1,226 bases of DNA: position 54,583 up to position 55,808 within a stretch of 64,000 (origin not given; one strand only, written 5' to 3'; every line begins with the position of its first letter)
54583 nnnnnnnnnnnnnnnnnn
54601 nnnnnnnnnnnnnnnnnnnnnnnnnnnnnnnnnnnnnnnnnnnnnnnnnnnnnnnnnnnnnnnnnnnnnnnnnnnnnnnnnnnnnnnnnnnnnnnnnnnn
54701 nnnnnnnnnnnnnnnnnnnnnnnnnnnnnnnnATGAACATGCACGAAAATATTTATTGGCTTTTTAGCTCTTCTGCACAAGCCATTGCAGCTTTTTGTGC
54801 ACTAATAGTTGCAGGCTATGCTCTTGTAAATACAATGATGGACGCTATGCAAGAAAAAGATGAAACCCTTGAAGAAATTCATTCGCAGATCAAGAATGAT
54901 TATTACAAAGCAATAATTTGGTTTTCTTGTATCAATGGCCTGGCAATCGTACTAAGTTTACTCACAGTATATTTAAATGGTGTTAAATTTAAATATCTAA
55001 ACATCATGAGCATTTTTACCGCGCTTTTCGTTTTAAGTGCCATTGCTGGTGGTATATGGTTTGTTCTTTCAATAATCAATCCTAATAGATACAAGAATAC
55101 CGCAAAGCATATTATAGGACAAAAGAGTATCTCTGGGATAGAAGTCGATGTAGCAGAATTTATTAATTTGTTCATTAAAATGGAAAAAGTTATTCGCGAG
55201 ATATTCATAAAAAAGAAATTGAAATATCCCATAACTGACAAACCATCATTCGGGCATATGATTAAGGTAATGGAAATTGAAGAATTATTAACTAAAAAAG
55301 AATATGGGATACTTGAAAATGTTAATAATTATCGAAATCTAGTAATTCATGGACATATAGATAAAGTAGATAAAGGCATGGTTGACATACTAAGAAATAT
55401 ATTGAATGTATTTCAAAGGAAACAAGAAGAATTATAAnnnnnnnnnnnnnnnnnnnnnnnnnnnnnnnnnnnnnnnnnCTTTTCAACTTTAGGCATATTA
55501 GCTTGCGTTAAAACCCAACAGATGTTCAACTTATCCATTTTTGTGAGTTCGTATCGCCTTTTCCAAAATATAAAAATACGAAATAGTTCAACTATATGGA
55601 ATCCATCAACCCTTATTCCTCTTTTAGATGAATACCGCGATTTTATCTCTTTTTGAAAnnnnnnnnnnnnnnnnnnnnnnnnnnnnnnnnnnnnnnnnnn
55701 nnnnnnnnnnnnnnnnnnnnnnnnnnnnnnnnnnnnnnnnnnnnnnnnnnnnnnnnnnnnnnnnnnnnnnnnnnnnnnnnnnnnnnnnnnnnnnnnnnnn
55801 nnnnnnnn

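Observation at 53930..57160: AT-rich four-gene module pairing HEPN/DUF4145-type proteins with membrane proteins: candidate novel defence or abortive-infection system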

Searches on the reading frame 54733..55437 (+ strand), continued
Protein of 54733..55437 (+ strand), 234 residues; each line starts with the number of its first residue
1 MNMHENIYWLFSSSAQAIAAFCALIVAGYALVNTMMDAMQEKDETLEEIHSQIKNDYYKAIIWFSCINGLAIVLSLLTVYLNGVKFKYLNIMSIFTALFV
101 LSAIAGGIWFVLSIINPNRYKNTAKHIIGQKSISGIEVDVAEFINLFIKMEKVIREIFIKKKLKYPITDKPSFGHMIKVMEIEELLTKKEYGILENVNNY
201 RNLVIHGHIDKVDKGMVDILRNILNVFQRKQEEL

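Call 99: find_encoding_contigs(protein=P0018, flank=3500, max_places=2)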
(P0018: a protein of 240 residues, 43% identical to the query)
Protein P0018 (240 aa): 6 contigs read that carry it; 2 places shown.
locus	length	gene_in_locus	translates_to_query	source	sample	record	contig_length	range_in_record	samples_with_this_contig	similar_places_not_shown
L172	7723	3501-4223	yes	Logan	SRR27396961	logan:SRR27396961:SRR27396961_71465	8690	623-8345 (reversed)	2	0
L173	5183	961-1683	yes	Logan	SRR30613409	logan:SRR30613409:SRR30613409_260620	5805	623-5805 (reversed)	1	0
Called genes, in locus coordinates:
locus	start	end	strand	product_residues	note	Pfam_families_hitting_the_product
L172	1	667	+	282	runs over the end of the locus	PF09411:PagL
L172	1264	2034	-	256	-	-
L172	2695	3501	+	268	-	-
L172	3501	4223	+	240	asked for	-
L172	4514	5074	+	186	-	PF05068:MtlR (weak)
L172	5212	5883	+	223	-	-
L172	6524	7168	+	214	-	-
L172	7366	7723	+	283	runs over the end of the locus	-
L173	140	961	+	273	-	-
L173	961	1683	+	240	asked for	-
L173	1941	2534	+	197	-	PF05068:MtlR (weak)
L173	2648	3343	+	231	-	-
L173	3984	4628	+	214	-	-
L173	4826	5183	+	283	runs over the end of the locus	-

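Call 101: find_encoding_contigs(protein=P0021, flank=3500, max_places=2)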
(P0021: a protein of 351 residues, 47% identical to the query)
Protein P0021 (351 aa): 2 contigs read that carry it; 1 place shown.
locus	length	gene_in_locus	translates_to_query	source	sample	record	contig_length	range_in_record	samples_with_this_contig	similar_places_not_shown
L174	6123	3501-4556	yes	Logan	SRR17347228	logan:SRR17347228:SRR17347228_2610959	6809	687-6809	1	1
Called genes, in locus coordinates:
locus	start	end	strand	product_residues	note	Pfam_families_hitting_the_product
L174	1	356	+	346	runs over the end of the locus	?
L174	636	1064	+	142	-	PF08937:ThsB_TIR, PF13676:TIR_2 (weak)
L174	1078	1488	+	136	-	PF08937:ThsB_TIR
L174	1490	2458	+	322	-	PF00656:Peptidase_C14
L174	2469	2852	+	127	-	PF08937:ThsB_TIR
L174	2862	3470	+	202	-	PF13643:DUF4145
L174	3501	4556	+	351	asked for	-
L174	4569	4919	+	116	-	-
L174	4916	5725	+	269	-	-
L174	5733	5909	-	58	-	-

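Call 102: find_encoding_contigs(protein=P0022, flank=3500, max_places=2)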
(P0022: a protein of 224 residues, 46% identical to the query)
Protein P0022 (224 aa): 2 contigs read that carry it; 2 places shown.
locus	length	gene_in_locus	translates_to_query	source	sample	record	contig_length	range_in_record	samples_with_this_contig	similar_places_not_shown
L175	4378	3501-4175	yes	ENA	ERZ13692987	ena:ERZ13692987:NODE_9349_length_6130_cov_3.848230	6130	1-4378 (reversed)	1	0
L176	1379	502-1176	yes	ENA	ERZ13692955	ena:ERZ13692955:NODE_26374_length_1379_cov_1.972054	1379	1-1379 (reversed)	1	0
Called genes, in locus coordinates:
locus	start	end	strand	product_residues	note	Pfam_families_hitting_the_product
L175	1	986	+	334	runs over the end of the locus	-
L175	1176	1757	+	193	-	-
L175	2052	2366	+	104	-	-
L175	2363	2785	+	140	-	-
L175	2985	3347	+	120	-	-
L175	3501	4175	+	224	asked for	-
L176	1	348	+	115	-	?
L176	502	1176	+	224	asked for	-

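Call 108: search_dna_similar(query=window:54733-55437:+, collection=plasmids, mode=protein, max_rows=15)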
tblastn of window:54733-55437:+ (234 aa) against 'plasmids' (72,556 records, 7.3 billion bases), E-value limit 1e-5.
No match.

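Call 112: search_protein_families(library=padloc, proteins=[L111:1590-2402:+, L111:2470-3111:+, L172:2695-3501:+, L172:4514-5074:+, L172:5212-5883:+, L174:2862-3470:+, L001:2119-2700:+, L001:1478-2119:+, L116:2332-3162:+, L171:2523-3500:+], max_evalue=0.001)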
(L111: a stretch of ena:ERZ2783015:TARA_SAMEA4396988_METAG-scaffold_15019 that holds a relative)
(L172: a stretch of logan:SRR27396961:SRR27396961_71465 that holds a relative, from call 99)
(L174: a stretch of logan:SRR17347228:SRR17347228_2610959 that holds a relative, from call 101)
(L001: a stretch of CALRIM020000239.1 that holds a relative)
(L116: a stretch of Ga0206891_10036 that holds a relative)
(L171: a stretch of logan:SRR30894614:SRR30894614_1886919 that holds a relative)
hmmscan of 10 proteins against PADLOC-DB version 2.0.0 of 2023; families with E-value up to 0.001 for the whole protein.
L111:1590-2402:+ (271 aa): 0 families

L111:2470-3111:+ (214 aa): 0 families

L172:2695-3501:+ (268 aa): 0 families

L172:4514-5074:+ (186 aa): 0 families

L172:5212-5883:+ (223 aa): 0 families

L174:2862-3470:+ (202 aa): 1 family
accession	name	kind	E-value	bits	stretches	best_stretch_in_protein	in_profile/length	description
PDLC04109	PD-T7-4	-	1.8e-08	32.1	1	4-179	15-171/211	-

L001:2119-2700:+ (194 aa): 3 families
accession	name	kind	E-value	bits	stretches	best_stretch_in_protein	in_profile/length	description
PDLC04592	PDC-M34B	-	2.8e-42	142.6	1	7-191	4-188/192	-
PDLC04591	PDC-M34B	-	1.3e-30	104.6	1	43-192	32-183/185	-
PDLC04590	PDC-M34B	-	2e-18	64.8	1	58-189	9-141/147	-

L001:1478-2119:+ (214 aa): 2 families
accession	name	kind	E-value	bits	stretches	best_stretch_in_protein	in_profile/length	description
PDLC04589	PDC-M34A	-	2.3e-45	153.5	1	7-211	6-207/208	-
PDLC04588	PDC-M34A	-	4e-25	86.7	1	18-212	71-259/260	-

L116:2332-3162:+ (277 aa): 3 families
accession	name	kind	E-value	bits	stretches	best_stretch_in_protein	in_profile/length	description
PDLC03987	PD-Lambda-3_B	-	1.3e-75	252.2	1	15-274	6-265/270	-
PDLC03988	PD-Lambda-3_B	-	8.3e-50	167.2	1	18-226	9-217/222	-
PDLC02412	Aga_HEPN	-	1.7e-10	38.5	1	155-269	261-376/382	Class II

L171:2523-3500:+ (325 aa): 0 families

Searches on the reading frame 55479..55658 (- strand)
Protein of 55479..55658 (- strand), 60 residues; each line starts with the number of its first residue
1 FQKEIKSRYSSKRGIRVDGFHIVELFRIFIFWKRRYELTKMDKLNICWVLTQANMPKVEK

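Call 80: search_protein_families(library=pfam, proteins=[window:55479-55658:-], max_evalue=0.01)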
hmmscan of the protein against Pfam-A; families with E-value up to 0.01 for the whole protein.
seq(60 aa): 0 families
